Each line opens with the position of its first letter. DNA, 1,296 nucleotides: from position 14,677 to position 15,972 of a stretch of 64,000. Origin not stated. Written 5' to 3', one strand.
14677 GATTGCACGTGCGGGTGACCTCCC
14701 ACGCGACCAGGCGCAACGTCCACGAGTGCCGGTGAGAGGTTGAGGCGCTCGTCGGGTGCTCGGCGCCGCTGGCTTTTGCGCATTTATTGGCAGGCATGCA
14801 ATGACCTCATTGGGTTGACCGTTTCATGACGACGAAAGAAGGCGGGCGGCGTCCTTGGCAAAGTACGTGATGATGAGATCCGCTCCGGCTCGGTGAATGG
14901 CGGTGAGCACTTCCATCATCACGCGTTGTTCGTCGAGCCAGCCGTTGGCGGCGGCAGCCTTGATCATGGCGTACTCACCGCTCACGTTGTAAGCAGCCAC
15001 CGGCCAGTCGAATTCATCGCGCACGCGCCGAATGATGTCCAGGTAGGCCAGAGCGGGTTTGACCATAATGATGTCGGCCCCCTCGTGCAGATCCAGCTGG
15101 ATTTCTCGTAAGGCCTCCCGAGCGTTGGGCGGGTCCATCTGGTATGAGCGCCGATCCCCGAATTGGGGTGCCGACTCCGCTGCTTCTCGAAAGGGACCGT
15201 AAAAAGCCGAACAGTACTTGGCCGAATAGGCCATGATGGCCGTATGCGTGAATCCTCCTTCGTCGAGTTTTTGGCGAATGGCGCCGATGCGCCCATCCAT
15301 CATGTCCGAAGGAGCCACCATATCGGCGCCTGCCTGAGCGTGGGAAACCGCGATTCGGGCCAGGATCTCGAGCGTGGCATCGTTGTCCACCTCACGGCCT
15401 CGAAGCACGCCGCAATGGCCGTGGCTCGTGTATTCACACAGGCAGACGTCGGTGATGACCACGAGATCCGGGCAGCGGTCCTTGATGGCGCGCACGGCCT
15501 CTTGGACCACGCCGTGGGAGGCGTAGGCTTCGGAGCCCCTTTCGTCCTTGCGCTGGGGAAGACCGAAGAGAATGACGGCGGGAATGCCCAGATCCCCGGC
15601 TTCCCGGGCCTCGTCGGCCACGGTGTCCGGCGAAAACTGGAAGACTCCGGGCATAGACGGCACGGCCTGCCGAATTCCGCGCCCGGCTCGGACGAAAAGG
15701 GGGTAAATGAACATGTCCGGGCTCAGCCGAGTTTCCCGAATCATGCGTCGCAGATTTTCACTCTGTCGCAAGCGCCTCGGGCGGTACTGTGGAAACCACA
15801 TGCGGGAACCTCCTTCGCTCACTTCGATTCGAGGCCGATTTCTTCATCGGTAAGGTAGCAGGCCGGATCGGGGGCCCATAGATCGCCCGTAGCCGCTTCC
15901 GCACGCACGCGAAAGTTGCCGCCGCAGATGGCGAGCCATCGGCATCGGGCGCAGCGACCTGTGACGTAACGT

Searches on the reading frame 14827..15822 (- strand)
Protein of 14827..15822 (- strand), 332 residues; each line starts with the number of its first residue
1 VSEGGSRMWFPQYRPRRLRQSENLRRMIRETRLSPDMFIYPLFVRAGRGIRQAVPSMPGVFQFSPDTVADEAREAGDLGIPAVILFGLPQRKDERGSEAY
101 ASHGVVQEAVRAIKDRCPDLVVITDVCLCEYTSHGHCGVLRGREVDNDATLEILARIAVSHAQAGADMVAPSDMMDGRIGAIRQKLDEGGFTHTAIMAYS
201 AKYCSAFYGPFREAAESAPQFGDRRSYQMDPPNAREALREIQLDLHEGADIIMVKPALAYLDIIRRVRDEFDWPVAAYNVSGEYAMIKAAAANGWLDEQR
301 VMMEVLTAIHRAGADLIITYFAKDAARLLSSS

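Call 45: search_protein_families(library=pfam, proteins=[window:14827-15822:-])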
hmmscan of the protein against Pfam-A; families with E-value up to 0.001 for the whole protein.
window:14827-15822:- (332 aa): 1 family
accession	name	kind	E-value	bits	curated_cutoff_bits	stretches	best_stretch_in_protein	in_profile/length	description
PF00490.27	ALAD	-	3.4e-157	523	24.6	1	13-327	2-316/317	Delta-aminolevulinic acid dehydratase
